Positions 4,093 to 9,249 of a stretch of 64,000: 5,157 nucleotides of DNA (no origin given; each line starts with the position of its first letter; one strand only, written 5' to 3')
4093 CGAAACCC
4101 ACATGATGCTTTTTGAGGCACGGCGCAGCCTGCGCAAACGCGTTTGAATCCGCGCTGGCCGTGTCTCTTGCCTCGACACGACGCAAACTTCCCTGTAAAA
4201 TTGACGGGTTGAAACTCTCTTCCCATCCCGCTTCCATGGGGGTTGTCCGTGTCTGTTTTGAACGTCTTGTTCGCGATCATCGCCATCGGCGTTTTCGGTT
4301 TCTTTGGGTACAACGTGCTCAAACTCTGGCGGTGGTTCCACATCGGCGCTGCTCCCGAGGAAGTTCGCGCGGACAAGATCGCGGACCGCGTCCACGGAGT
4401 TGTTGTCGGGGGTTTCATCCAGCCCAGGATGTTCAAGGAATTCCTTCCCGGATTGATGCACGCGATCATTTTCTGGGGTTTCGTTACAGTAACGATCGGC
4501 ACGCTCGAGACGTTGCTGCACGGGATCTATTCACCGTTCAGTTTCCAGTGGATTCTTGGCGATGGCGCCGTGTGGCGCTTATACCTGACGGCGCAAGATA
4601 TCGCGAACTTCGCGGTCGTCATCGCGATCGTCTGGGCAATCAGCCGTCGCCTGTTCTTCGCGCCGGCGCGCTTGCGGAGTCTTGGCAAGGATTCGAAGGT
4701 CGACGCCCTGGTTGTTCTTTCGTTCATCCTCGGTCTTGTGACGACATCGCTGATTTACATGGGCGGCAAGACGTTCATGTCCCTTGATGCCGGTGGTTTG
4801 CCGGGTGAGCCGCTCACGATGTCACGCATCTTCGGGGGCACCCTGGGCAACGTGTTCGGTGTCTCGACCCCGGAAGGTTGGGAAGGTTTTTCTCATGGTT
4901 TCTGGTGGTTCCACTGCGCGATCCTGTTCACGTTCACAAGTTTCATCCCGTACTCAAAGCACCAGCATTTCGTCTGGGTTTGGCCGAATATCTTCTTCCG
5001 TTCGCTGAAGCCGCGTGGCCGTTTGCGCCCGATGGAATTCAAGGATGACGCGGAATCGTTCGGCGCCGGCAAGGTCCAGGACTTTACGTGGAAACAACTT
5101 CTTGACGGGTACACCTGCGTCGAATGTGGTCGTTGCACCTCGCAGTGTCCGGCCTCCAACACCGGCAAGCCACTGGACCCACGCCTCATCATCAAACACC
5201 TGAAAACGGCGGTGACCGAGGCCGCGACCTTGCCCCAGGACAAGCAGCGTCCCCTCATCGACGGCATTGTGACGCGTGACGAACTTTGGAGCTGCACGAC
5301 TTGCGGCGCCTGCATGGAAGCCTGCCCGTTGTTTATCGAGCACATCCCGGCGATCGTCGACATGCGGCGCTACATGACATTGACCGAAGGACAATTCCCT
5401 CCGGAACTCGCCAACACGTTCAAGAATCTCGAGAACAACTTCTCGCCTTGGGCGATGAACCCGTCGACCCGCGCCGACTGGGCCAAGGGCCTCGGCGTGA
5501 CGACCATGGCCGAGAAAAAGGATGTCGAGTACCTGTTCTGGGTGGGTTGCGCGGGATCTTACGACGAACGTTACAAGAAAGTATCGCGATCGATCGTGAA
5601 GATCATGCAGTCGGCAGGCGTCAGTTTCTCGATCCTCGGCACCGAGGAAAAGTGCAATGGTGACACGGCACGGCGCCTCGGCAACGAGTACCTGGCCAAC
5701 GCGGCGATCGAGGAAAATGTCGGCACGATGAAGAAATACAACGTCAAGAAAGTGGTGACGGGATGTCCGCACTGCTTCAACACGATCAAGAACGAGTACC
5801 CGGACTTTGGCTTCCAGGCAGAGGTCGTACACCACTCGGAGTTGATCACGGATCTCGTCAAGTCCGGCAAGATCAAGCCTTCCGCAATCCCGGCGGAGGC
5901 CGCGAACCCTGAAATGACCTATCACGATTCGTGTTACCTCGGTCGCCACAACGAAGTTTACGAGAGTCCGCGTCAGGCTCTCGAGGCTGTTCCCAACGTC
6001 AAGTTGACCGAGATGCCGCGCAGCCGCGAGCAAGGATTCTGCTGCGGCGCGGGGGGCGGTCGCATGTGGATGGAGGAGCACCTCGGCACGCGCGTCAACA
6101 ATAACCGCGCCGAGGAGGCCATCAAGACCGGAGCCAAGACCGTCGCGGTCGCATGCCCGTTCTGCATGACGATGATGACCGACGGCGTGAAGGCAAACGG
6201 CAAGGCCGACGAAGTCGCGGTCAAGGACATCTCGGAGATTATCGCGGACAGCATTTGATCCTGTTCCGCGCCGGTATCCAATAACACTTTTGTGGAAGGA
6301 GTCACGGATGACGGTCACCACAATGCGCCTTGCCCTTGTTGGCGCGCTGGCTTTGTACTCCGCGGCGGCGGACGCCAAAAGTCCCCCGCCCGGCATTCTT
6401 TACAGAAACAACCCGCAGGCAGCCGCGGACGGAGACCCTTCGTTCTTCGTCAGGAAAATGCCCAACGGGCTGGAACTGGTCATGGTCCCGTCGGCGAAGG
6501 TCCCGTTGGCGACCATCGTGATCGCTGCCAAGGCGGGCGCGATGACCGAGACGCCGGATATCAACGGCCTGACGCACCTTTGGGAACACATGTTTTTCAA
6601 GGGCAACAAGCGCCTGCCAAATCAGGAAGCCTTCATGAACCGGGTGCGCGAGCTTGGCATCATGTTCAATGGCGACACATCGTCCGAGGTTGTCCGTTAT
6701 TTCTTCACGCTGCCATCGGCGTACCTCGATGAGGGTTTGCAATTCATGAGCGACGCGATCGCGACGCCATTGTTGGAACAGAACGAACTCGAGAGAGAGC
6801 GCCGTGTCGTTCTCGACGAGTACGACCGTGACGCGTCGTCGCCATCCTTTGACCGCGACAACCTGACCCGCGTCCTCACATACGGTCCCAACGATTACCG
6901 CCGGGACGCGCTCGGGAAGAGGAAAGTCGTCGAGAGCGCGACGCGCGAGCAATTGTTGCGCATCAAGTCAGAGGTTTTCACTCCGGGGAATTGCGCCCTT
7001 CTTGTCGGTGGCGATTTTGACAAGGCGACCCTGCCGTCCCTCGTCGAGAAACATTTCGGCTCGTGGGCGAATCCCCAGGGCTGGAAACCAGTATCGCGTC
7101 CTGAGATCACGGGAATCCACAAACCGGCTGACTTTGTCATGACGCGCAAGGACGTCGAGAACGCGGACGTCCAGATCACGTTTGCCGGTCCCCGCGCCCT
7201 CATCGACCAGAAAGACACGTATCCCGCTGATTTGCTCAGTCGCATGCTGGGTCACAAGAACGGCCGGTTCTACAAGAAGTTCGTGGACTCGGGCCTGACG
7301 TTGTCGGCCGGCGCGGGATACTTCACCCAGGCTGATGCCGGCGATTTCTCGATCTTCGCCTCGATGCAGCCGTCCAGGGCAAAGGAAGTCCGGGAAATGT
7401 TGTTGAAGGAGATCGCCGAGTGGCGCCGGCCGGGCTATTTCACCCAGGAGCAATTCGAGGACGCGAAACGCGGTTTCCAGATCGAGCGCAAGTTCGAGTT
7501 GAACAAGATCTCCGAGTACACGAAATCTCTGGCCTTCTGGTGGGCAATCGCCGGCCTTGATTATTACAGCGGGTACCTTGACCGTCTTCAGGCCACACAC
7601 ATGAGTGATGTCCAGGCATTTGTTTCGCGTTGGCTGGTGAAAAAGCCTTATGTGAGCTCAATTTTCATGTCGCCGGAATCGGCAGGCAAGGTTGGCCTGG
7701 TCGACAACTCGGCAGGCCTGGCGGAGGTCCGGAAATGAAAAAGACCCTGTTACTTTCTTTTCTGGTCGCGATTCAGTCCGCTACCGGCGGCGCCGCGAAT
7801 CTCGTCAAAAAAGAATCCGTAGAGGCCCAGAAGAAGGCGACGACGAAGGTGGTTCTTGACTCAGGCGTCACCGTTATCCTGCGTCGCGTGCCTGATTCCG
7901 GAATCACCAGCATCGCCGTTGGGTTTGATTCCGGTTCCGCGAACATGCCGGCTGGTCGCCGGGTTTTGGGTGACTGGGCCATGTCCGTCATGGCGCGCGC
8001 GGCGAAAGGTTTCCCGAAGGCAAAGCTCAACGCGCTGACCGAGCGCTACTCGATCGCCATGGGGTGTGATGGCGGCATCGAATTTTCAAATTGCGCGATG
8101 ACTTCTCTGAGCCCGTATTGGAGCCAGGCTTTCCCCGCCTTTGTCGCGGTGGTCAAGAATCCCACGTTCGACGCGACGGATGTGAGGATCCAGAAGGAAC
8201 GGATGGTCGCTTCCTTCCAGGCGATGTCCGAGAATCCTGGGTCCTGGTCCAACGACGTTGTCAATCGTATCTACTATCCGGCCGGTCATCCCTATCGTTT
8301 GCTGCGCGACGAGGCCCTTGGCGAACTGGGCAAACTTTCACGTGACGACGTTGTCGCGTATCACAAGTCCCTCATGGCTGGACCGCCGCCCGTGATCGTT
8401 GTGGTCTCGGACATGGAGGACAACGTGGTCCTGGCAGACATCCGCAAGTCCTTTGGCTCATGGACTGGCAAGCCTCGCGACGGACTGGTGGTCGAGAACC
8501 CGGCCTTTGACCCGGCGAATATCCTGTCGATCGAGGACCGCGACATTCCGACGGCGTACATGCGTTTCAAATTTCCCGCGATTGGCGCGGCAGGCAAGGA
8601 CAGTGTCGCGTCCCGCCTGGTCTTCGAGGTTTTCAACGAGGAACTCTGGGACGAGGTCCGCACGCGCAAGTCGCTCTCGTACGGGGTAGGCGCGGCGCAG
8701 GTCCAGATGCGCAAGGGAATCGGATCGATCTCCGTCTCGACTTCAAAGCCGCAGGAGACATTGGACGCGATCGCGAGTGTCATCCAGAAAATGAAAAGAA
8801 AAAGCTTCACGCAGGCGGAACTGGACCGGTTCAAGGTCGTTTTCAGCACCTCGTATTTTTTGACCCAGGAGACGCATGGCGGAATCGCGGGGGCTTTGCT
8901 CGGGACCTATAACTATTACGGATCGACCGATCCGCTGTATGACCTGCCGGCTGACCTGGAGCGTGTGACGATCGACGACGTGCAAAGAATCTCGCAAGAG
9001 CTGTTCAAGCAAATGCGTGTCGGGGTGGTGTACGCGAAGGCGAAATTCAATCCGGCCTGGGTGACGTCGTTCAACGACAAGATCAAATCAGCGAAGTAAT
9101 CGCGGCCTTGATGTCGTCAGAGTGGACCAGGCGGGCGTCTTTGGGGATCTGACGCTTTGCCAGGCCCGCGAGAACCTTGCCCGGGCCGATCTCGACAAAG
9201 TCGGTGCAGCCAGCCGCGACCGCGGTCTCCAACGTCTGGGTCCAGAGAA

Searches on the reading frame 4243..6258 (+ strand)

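Call 56: search_protein_families(library=pfam, proteins=[window:4243-6258:+], max_evalue=0.00001)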
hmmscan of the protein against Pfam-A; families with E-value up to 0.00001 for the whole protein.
window:4243-6258:+ (671 aa): 5 families
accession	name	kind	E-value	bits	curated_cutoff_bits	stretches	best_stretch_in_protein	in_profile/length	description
PF02754.22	CCG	-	1.5e-35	121.6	20.6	2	559-645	2-84/85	Cysteine-rich domain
PF13237.11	Fer4_10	-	1.1e-10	41.7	25.5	1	287-362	4-53/53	4Fe-4S dicluster domain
PF13183.11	Fer4_8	-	2.7e-10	41.1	27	1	291-363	4-66/68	4Fe-4S dicluster domain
PF13187.11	Fer4_9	-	1.6e-09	38.1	27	1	292-362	2-48/52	4Fe-4S dicluster domain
PF12797.12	Fer4_2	-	1.7e-06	28.1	24.5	0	283-304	1-22/22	4Fe-4S binding domain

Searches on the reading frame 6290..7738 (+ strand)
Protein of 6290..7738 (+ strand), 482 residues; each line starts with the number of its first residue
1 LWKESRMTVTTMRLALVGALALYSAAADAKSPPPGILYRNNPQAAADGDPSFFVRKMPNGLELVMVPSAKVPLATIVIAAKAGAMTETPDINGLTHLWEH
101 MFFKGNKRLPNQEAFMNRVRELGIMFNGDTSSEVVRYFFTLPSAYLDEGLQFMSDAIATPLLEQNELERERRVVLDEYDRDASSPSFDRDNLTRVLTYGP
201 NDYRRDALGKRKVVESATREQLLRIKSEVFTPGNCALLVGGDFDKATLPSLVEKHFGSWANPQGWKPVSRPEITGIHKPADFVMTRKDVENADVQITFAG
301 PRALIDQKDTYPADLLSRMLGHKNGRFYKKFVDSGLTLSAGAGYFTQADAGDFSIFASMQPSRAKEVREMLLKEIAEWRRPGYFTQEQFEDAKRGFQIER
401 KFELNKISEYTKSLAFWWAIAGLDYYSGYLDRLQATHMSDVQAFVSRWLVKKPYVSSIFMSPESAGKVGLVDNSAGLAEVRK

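Call 18: search_protein_families(library=pfam, proteins=[window:6290-7738:+], max_evalue=0.0001)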
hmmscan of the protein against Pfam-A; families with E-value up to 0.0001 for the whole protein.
window:6290-7738:+ (482 aa): 2 families
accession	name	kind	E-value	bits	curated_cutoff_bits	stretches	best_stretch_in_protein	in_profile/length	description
PF05193.26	Peptidase_M16_C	-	3.3e-29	102.5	23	1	217-395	2-180/181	Peptidase M16 inactive domain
PF00675.25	Peptidase_M16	-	4.1e-23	82.4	22.3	1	70-184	9-122/149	Insulinase (Peptidase family M16)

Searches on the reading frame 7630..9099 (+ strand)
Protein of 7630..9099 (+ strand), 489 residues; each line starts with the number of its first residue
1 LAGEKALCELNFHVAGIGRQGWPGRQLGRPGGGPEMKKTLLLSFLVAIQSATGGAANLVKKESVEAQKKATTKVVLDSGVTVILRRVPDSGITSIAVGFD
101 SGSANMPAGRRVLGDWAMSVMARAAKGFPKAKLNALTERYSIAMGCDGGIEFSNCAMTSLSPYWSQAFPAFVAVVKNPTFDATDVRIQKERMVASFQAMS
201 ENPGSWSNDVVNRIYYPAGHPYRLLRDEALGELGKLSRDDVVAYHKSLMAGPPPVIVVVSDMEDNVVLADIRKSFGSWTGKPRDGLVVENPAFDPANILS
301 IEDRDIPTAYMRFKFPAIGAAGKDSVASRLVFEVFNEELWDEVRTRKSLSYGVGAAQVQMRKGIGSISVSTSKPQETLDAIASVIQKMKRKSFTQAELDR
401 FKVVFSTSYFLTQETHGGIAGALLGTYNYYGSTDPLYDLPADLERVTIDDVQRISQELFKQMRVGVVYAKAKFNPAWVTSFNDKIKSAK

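Call 18: search_protein_families(library=pfam, proteins=[window:7630-9099:+], max_evalue=0.0001)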
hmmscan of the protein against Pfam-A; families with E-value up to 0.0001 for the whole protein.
window:7630-9099:+ (489 aa): 1 family
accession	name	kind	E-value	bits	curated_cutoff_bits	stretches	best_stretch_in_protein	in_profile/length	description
PF05193.26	Peptidase_M16_C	-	7.9e-19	68.6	23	1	235-401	1-177/181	Peptidase M16 inactive domain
